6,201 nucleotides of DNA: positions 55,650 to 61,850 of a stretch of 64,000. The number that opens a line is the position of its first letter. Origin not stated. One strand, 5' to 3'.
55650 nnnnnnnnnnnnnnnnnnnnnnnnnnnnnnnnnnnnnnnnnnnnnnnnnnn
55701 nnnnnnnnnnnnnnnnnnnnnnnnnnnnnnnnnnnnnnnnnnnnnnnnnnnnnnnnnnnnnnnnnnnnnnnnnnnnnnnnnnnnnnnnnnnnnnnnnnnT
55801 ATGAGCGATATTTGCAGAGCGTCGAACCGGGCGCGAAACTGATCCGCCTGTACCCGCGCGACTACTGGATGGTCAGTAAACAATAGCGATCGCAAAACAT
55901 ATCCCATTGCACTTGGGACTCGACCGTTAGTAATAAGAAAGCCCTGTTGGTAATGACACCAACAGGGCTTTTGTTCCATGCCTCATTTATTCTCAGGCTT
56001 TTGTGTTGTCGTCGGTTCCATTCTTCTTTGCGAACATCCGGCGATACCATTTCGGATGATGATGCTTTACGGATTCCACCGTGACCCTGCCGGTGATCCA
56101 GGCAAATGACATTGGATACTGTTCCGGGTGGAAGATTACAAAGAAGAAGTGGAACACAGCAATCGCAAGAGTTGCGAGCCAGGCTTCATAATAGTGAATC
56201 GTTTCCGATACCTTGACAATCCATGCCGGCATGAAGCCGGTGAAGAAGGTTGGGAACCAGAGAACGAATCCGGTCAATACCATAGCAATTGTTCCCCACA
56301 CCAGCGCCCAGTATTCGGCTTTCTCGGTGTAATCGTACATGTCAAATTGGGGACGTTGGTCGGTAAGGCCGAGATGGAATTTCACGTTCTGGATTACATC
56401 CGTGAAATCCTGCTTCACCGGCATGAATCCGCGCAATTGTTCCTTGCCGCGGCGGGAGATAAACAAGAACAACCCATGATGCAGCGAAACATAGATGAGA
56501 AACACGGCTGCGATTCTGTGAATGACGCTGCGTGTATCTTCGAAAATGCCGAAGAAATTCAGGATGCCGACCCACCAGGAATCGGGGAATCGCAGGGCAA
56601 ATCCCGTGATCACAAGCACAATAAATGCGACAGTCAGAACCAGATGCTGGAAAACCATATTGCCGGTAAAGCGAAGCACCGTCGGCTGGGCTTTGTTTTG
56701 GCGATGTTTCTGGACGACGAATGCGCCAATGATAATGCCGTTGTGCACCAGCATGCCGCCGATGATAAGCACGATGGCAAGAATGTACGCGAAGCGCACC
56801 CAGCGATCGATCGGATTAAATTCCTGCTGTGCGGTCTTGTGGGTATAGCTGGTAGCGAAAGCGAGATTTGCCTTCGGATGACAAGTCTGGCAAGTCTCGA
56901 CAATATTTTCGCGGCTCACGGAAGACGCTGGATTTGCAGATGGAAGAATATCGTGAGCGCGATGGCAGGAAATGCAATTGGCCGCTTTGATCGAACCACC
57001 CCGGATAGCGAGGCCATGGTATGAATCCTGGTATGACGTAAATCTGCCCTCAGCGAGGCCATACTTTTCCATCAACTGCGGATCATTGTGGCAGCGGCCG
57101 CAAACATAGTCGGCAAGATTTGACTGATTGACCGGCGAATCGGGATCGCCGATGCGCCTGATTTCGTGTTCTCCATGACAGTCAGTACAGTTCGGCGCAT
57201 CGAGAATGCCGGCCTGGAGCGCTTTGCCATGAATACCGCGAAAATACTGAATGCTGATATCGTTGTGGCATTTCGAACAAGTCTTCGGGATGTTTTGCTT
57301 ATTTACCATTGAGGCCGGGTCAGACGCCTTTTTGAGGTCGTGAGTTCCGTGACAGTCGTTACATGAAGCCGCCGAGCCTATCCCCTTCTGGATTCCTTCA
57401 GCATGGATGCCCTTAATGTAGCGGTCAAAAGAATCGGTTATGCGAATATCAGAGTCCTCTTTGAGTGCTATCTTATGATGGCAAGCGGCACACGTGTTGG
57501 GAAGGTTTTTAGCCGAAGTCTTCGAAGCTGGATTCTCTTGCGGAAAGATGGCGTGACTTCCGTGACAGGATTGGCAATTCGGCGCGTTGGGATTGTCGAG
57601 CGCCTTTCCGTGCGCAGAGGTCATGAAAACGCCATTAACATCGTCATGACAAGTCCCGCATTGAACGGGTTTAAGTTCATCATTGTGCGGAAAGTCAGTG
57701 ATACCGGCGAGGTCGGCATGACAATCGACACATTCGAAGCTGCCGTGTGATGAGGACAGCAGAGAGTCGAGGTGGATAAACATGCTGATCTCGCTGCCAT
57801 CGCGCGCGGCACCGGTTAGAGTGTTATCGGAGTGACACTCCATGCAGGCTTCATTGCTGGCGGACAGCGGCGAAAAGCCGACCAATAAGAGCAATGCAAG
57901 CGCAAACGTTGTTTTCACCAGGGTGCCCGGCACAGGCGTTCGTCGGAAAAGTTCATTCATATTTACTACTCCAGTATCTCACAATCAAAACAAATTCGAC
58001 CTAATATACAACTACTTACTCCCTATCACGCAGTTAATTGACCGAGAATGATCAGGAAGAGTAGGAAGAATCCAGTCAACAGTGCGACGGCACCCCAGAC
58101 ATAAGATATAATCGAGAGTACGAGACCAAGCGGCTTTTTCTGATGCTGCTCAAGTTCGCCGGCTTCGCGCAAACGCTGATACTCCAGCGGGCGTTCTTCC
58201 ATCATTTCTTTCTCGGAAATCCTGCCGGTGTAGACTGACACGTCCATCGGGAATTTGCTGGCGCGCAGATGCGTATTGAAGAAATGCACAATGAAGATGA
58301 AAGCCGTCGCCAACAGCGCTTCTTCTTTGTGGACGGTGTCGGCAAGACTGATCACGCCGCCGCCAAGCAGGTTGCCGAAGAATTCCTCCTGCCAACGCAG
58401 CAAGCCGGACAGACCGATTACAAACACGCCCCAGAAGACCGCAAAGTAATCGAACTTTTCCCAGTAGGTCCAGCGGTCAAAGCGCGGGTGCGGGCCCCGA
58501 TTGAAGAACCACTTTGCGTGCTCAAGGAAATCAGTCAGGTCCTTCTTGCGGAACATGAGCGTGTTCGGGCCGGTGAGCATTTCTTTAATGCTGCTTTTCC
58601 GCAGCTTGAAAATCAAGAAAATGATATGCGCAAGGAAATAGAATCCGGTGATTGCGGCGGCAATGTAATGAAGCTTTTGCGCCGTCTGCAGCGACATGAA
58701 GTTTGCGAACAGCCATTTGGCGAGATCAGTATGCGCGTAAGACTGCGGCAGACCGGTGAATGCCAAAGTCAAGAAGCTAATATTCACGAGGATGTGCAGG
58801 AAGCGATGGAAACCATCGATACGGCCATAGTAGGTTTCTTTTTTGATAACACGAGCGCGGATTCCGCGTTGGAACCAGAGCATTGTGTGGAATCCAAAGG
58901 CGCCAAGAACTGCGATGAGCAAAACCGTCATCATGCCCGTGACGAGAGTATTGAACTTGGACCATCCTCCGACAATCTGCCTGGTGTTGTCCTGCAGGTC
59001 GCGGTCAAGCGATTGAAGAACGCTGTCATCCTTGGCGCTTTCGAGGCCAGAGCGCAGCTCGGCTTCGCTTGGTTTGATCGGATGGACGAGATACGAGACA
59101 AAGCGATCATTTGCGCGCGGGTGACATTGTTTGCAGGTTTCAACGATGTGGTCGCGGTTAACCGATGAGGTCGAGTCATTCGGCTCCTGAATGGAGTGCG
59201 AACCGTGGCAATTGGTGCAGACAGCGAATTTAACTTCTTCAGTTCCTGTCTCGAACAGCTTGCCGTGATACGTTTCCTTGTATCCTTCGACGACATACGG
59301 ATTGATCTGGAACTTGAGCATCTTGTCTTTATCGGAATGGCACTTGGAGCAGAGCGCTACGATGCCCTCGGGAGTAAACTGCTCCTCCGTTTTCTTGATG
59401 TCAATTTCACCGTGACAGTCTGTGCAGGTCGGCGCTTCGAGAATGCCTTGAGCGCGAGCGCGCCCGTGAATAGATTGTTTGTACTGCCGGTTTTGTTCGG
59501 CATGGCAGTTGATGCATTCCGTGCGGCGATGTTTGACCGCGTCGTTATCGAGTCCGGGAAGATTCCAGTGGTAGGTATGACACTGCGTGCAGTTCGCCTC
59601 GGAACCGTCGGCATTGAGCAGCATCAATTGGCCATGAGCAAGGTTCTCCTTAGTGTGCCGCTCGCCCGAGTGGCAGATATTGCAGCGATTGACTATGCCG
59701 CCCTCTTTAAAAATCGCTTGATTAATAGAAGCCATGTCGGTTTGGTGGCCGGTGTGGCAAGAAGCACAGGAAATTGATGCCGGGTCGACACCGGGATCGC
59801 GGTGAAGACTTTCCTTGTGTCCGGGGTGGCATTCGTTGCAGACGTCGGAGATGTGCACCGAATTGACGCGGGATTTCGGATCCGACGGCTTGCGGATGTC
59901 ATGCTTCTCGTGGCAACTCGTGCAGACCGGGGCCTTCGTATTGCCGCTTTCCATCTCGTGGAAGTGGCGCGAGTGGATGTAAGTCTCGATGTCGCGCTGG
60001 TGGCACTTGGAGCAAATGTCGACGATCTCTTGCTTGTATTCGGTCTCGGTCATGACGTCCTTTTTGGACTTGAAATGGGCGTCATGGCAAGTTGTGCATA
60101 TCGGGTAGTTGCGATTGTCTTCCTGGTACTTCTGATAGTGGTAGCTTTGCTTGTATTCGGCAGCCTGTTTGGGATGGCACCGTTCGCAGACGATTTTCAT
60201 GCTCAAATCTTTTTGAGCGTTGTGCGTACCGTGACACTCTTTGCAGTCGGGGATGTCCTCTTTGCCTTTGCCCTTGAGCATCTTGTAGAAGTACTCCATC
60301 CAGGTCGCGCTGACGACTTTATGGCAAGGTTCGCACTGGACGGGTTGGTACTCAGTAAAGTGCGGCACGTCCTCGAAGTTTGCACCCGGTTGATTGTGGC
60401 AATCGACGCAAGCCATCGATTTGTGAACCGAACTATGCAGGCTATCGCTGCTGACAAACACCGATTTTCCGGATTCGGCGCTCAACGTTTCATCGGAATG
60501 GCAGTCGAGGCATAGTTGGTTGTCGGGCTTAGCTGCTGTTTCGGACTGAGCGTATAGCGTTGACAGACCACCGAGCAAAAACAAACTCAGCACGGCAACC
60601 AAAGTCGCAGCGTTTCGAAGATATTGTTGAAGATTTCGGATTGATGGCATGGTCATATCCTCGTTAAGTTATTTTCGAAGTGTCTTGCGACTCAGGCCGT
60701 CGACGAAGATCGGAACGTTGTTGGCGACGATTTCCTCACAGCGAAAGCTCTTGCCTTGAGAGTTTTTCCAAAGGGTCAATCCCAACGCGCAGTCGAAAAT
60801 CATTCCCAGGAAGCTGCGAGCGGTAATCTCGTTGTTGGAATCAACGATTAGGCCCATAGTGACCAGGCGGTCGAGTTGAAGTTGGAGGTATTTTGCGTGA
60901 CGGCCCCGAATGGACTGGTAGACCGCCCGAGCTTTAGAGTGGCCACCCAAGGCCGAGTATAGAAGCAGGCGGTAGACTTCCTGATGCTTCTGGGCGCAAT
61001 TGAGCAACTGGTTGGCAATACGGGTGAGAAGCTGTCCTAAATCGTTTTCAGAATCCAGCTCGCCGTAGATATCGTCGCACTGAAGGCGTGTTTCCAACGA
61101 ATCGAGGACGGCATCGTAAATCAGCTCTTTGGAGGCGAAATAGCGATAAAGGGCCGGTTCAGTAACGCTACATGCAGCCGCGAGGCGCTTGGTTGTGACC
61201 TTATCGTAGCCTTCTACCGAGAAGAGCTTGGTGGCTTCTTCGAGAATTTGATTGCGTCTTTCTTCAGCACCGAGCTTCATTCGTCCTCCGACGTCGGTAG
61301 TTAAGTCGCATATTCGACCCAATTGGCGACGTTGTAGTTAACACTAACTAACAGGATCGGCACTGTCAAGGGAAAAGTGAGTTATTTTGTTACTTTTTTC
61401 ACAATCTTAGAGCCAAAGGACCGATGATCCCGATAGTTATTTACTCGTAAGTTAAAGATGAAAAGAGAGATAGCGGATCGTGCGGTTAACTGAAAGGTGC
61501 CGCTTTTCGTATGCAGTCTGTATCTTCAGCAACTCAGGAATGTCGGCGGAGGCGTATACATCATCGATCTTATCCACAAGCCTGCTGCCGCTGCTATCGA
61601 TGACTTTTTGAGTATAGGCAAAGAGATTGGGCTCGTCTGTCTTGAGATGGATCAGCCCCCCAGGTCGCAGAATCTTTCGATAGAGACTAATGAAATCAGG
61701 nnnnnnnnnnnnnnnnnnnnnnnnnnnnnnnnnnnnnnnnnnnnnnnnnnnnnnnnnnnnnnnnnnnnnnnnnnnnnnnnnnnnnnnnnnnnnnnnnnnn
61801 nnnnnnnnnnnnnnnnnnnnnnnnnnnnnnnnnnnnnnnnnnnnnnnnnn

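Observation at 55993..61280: Two tandem CbcL-like genes (multiheme cytochrome c fused to diheme cytochrome b) under a TetR-family regulator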

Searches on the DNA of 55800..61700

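Call 71: search_rna_families(source=window, start=55800, end=61700, threshold=gathering)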
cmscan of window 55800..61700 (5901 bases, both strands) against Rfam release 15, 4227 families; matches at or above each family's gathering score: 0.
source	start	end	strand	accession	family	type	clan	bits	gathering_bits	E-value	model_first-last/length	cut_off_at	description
